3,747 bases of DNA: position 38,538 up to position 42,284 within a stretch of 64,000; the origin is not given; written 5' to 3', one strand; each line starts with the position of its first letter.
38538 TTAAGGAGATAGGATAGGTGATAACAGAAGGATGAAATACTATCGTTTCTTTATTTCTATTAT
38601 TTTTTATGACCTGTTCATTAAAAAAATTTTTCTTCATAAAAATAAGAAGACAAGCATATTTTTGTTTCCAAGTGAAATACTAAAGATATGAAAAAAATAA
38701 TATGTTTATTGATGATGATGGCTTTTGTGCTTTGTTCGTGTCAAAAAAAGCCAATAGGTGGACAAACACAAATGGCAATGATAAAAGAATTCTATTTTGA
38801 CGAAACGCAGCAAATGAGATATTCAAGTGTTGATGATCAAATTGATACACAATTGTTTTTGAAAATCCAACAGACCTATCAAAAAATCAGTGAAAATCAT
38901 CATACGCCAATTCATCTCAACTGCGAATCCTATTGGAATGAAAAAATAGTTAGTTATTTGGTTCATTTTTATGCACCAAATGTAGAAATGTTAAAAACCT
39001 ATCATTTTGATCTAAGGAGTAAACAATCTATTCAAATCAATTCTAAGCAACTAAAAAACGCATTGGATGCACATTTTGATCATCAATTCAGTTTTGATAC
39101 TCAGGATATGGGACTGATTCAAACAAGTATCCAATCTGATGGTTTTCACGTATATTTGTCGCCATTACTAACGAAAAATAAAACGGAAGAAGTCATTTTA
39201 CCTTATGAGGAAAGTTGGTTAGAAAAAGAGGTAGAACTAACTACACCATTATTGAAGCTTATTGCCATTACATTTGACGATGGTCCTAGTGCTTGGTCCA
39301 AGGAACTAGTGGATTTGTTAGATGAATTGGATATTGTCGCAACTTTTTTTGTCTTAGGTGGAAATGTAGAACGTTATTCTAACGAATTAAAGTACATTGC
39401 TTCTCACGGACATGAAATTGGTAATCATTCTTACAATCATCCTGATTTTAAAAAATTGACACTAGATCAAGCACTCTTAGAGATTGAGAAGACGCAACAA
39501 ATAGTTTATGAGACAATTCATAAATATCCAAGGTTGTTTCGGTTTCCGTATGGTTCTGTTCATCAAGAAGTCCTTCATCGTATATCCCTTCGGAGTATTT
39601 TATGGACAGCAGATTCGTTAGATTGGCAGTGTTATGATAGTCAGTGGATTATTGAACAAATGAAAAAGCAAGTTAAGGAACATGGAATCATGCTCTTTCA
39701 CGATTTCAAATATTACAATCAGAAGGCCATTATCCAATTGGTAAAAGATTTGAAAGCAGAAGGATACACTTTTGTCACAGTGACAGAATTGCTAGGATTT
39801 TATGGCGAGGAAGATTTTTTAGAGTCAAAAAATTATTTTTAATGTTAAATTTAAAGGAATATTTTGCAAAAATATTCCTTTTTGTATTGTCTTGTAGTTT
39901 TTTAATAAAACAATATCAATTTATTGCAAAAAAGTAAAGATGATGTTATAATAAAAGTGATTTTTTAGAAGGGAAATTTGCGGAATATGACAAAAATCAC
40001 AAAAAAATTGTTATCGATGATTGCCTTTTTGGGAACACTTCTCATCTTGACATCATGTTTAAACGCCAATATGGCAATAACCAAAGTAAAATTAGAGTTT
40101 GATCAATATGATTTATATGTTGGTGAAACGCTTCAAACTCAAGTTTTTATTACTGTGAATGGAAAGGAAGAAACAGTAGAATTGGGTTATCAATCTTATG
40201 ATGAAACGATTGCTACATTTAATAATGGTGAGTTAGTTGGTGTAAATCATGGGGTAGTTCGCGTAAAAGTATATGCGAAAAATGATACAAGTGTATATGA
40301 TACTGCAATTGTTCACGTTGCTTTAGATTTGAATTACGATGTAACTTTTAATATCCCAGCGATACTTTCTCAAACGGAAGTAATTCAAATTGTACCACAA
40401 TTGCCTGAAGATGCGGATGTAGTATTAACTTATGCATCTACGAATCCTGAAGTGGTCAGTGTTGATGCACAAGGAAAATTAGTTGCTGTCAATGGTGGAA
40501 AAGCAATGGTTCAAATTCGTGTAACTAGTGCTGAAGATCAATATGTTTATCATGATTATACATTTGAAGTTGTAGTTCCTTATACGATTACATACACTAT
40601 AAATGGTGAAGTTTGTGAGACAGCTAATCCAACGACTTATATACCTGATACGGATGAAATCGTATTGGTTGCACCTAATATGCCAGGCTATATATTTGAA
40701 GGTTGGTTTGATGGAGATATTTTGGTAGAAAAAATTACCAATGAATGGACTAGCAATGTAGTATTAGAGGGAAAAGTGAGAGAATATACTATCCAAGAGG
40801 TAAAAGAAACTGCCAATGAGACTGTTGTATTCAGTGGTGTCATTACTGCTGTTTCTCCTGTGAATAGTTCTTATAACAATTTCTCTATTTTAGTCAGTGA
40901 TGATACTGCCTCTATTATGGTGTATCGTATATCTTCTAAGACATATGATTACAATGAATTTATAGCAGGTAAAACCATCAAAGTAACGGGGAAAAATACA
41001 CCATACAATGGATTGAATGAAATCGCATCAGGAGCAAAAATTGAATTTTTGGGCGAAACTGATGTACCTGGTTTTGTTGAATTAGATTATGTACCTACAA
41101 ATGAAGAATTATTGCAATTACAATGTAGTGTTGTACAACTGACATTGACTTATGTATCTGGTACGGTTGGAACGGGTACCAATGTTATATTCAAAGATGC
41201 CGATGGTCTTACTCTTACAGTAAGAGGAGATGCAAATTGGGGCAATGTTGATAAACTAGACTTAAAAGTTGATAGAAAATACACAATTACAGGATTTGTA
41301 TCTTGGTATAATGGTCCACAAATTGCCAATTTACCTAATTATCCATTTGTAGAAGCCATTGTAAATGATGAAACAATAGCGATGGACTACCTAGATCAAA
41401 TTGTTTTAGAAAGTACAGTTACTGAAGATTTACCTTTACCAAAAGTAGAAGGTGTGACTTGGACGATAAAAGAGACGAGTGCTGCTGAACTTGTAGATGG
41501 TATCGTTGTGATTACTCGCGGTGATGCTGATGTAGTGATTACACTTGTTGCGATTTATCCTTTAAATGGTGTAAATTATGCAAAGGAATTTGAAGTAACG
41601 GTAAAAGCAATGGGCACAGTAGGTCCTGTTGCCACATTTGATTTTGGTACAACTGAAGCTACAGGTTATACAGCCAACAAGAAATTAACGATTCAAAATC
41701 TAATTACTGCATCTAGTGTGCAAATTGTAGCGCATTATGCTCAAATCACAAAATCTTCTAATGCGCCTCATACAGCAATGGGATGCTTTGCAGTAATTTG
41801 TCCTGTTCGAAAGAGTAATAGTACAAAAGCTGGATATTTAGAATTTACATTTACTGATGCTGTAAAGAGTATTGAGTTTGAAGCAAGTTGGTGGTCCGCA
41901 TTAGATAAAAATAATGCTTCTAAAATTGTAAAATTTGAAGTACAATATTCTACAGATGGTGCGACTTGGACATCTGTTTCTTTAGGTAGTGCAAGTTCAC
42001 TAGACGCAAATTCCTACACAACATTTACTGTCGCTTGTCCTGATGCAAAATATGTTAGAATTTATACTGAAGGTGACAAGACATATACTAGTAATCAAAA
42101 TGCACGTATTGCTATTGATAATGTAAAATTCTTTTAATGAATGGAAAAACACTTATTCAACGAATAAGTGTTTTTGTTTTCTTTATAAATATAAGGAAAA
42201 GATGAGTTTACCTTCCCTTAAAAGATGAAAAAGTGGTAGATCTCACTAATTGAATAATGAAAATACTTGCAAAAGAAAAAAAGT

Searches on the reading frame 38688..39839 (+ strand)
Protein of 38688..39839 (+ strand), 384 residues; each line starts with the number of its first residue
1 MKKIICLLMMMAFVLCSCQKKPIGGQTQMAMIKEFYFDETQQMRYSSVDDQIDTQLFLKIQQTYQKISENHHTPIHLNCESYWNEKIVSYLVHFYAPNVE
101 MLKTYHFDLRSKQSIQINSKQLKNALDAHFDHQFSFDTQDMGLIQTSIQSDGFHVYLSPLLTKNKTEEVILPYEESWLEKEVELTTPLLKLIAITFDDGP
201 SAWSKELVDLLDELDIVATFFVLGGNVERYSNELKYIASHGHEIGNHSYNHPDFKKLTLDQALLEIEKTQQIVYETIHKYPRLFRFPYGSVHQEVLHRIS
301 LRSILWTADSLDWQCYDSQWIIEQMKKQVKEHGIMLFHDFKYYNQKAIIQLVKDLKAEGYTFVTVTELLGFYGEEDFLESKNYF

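Call 16: search_protein_families(library=pfam, proteins=[window:38688-39839:+], max_evalue=0.00001)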
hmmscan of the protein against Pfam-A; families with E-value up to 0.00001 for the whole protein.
window:38688-39839:+ (384 aa): 1 family
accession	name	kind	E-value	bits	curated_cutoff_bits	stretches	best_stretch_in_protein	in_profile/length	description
PF01522.26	Polysacc_deac_1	-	2.7e-34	118.2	23.1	1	190-297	7-114/124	Polysaccharide deacetylase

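Call 65: search_protein_families(library=ncbifam, proteins=[window:38688-39839:+], max_evalue=0.001)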
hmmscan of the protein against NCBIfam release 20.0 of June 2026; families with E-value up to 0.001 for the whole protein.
window:38688-39839:+ (384 aa): 9 families
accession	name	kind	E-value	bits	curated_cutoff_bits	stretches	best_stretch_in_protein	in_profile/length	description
TIGR02764.1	spore_ybaN_pdaB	equivalog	4.1e-43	147.4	237.4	1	190-369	6-191/191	polysaccharide deacetylase family sporulation protein PdaB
NF045820.1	PgAcgDacpgdA_Strep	equivalog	2.3e-42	145.4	800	1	189-370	267-449/463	peptidoglycan-N-acetylglucosamine deacetylase PgdA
NF045821.1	PgAcgDacpgdA1_Bac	equivalog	1.6e-31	109.2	400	1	176-368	72-274/282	peptidoglycan-N-acetylglucosamine deacetylase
TIGR02873.1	spore_ylxY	hypoth_equivalog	3.3e-31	108.5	391.5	1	205-369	101-267/268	probable sporulation protein, polysaccharide deacetylase family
NF045822.1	PgAcgDacpgdA2_Bac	equivalog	1.5e-30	106.4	400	1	190-367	70-260/274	peptidoglycan-N-acetylglucosamine deacetylase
TIGR04243.1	nodulat_NodB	equivalog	1.6e-28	99.5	240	1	191-347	3-164/197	chitooligosaccharide deacetylase NodB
TIGR02884.1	spore_pdaA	equivalog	2.3e-25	89.6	298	1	190-368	37-223/224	delta-lactam-biosynthetic de-N-acetylase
TIGR03006.1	pepcterm_polyde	equivalog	1.8e-12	47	276.2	1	205-295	37-127/272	XrtA system polysaccharide deacetylase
NF050820.1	PolSacchBiosHfsH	equivalog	1.2e-07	31.7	400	1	190-294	34-146/249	oligosaccharide deacetylase HfsH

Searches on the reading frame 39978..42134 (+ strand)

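Call 16: search_protein_families(library=pfam, proteins=[window:39978-42134:+], max_evalue=0.00001)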
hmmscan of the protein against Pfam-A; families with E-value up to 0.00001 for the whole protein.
window:39978-42134:+ (719 aa): 1 family
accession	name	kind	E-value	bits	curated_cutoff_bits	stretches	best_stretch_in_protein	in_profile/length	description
PF09479.16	Flg_new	-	9.4e-07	29.3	27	1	202-256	1-51/65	Listeria-Bacteroides repeat domain (List_Bact_rpt)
